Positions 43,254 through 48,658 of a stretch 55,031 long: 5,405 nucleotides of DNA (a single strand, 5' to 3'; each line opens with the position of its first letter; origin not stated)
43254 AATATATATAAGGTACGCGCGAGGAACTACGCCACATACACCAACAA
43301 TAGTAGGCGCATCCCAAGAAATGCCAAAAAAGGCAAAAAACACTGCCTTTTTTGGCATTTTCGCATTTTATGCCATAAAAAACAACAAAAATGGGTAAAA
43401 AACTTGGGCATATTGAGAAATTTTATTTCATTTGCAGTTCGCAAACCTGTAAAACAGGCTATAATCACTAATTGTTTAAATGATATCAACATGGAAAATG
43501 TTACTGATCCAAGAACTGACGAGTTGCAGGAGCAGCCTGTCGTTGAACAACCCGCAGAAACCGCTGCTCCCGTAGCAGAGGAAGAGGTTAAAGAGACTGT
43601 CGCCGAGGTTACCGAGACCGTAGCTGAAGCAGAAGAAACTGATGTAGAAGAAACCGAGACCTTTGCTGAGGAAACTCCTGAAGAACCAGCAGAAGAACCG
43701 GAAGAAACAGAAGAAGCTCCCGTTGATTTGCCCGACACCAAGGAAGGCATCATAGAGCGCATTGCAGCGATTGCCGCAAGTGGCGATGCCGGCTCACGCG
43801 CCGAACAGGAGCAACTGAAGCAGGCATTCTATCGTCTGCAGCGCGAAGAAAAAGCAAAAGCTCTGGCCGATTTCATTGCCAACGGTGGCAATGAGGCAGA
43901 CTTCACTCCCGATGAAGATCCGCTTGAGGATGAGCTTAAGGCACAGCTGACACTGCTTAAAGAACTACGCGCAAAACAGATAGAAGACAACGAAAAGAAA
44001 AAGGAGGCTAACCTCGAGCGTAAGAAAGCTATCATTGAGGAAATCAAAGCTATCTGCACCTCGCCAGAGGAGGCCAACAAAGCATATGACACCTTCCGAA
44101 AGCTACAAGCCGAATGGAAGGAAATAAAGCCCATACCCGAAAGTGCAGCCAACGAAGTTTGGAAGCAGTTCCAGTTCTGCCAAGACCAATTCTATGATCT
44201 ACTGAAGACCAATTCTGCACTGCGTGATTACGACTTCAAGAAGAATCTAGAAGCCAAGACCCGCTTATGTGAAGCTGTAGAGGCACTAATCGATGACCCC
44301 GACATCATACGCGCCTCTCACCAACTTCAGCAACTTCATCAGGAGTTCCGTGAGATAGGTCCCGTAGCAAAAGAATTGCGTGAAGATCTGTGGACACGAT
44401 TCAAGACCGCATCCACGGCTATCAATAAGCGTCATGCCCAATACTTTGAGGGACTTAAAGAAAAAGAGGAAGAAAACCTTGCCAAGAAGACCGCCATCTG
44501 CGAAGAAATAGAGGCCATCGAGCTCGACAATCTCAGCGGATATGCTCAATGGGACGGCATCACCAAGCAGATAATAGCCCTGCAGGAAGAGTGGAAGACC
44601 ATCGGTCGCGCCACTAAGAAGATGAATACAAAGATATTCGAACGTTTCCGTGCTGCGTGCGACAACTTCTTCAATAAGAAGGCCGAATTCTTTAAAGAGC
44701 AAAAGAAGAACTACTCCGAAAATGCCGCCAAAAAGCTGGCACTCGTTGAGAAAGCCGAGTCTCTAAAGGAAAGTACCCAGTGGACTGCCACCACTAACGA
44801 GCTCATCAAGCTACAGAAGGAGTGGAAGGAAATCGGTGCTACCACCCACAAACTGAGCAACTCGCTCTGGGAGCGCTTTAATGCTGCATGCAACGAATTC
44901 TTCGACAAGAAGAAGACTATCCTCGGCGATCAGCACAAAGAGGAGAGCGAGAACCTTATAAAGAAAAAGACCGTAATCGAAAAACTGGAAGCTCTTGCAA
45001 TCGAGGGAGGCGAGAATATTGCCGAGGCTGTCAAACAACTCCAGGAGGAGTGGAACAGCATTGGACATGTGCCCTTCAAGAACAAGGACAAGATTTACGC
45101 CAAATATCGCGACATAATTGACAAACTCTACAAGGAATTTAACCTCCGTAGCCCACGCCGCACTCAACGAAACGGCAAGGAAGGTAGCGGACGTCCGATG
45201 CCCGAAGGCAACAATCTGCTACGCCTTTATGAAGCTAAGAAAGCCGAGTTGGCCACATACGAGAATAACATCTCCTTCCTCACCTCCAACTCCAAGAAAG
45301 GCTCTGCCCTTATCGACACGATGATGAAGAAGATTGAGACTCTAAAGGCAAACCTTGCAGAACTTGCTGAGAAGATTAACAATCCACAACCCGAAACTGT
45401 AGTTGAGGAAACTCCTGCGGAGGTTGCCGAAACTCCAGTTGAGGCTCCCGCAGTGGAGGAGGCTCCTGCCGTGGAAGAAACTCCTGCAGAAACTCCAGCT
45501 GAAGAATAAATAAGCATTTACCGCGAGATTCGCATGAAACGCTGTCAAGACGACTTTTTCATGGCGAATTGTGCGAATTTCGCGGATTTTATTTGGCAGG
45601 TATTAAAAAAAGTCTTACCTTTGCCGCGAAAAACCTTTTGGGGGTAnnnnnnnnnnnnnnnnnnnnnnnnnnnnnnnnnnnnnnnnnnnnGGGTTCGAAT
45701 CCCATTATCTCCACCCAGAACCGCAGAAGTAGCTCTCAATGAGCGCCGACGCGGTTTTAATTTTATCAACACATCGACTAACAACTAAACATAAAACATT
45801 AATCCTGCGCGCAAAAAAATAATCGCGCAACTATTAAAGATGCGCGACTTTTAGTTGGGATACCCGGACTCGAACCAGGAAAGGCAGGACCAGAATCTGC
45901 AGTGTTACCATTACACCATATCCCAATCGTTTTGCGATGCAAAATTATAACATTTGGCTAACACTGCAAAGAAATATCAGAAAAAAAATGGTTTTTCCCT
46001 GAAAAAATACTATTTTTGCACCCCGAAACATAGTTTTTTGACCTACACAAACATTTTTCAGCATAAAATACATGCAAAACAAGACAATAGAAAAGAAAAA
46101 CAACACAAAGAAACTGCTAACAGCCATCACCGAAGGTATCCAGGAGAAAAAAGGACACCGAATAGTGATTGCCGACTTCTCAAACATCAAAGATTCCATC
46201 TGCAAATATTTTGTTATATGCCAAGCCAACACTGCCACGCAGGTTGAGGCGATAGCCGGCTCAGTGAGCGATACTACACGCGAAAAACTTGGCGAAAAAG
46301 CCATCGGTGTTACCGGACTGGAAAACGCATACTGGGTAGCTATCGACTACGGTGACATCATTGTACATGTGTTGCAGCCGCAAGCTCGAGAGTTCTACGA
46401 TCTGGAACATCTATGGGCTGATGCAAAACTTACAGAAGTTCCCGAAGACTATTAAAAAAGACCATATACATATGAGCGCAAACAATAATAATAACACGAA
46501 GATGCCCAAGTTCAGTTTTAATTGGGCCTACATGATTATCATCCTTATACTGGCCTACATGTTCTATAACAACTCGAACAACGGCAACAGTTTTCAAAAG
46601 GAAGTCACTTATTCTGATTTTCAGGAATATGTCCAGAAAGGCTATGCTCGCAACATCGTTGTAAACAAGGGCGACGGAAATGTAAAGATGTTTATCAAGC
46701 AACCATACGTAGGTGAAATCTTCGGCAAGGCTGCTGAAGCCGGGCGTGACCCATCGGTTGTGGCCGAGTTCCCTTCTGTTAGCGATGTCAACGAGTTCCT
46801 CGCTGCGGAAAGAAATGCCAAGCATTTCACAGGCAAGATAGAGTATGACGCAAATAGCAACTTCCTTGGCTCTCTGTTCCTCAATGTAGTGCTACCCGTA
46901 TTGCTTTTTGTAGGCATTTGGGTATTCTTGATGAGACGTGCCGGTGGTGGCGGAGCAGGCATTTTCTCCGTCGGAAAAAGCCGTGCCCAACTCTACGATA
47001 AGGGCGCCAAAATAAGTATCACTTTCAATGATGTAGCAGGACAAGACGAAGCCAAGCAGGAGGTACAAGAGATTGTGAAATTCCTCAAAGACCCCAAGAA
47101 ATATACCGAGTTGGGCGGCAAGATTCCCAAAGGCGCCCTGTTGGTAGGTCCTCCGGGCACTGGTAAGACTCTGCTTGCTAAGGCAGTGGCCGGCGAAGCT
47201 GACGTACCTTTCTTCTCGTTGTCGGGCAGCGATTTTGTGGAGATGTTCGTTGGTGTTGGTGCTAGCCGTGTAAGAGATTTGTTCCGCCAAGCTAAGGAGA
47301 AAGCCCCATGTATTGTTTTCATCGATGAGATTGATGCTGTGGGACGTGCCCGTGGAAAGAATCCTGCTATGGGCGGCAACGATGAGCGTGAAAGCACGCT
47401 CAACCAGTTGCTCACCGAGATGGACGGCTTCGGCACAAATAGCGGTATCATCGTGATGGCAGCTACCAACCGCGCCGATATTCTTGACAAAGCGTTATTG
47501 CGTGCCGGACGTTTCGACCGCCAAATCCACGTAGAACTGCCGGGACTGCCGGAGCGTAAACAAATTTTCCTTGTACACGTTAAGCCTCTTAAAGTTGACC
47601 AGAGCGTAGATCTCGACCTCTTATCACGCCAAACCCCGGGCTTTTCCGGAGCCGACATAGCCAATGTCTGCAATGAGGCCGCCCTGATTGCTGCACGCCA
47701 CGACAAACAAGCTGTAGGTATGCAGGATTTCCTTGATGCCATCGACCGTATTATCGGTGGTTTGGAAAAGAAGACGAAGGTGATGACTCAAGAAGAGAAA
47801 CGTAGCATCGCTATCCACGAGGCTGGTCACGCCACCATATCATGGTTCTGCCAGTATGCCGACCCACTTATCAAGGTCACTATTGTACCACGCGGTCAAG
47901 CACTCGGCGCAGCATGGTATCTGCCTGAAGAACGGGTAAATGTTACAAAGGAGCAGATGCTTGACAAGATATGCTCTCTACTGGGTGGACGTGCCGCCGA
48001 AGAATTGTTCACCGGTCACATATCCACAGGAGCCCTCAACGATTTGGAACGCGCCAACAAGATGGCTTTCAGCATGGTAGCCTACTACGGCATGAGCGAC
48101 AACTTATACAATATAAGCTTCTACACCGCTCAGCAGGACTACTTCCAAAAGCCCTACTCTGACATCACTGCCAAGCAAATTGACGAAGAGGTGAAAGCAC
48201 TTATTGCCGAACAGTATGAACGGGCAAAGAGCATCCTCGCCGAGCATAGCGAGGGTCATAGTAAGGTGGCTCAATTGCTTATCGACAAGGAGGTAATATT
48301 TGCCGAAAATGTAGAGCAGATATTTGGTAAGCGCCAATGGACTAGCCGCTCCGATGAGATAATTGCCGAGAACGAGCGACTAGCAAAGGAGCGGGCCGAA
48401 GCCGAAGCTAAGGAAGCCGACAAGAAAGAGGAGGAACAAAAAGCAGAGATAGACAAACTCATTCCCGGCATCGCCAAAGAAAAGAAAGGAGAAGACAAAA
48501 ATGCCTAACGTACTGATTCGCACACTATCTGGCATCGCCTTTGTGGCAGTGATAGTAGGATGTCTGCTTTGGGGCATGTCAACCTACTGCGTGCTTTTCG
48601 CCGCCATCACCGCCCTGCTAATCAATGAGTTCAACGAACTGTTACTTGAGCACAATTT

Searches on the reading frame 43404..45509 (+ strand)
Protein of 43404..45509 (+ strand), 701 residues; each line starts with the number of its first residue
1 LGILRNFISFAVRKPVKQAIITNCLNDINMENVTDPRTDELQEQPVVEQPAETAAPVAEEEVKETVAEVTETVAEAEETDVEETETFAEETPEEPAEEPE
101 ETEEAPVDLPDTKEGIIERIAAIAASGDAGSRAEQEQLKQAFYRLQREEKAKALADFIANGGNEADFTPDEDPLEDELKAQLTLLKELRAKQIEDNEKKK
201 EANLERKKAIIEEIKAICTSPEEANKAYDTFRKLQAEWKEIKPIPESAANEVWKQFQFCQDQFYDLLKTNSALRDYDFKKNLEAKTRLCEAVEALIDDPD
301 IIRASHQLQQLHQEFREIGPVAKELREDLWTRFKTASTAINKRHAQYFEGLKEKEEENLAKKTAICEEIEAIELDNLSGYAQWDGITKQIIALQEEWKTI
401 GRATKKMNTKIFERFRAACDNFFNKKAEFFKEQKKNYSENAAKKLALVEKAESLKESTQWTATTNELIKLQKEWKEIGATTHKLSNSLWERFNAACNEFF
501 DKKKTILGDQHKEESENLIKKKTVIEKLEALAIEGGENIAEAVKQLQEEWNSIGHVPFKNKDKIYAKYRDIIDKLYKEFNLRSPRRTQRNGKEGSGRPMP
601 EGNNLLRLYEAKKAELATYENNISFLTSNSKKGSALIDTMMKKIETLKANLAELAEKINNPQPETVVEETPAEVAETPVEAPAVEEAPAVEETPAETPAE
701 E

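Call 86: search_protein_families(library=pfam, proteins=[window:43404-45509:+], max_evalue=0.001)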
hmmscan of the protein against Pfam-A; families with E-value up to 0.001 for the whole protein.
window:43404-45509:+ (701 aa): 1 family
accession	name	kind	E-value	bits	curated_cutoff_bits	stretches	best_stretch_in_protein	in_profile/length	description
PF03993.17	DUF349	-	2.3e-96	316.6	23.9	5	411-480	2-72/75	Domain of Unknown Function (DUF349)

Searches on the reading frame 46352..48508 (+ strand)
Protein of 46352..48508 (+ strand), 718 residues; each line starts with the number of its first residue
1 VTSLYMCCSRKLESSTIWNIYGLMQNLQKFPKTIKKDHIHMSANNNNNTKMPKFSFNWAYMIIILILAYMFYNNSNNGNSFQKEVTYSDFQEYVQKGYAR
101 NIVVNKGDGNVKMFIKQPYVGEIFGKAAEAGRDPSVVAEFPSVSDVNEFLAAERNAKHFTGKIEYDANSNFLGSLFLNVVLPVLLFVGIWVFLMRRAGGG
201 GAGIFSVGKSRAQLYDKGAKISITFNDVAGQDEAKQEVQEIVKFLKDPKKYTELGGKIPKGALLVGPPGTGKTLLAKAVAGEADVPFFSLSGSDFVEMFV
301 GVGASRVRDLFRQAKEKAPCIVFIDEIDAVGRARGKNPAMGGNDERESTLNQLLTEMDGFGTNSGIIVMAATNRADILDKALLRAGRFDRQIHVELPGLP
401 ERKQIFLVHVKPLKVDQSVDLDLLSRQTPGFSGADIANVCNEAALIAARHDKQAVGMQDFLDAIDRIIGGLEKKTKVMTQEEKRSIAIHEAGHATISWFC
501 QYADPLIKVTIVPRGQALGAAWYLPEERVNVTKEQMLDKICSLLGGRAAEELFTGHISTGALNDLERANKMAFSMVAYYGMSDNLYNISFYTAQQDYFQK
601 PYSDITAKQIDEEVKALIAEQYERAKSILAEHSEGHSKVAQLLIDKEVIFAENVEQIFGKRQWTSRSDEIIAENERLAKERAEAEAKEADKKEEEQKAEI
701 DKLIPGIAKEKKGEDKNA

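Call 86: search_protein_families(library=pfam, proteins=[window:46352-48508:+], max_evalue=0.001)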
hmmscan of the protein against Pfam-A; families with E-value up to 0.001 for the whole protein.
window:46352-48508:+ (718 aa): 8 families
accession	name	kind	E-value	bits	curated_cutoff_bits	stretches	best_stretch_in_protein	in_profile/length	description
PF01434.24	Peptidase_M41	-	2.5e-61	207.3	29.9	1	477-657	2-191/191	Peptidase family M41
PF00004.35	AAA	-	9.9e-47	159.1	21.2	1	263-395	2-130/131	ATPase family associated with various cellular activities (AAA)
PF17862.7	AAA_lid_3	-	2.4e-16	59.3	27.2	1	418-461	1-44/45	AAA+ lid domain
PF06480.20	FtsH_ext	-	1.1e-09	38.8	25.5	1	58-148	2-85/103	FtsH Extracellular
PF06068.19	TIP49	-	1.3e-05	25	23.8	1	227-296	25-89/347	TIP49 P-loop domain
PF05496.18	RuvB_N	-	0.00037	20.7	27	0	225-294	6-68/159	Holliday junction DNA helicase RuvB P-loop domain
PF13191.12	AAA_16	-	0.00067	20.6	32.6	0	260-281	25-46/167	AAA ATPase domain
PF07728.20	AAA_5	-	0.00078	19.9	22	0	263-331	3-79/139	AAA domain (dynein-related subfamily)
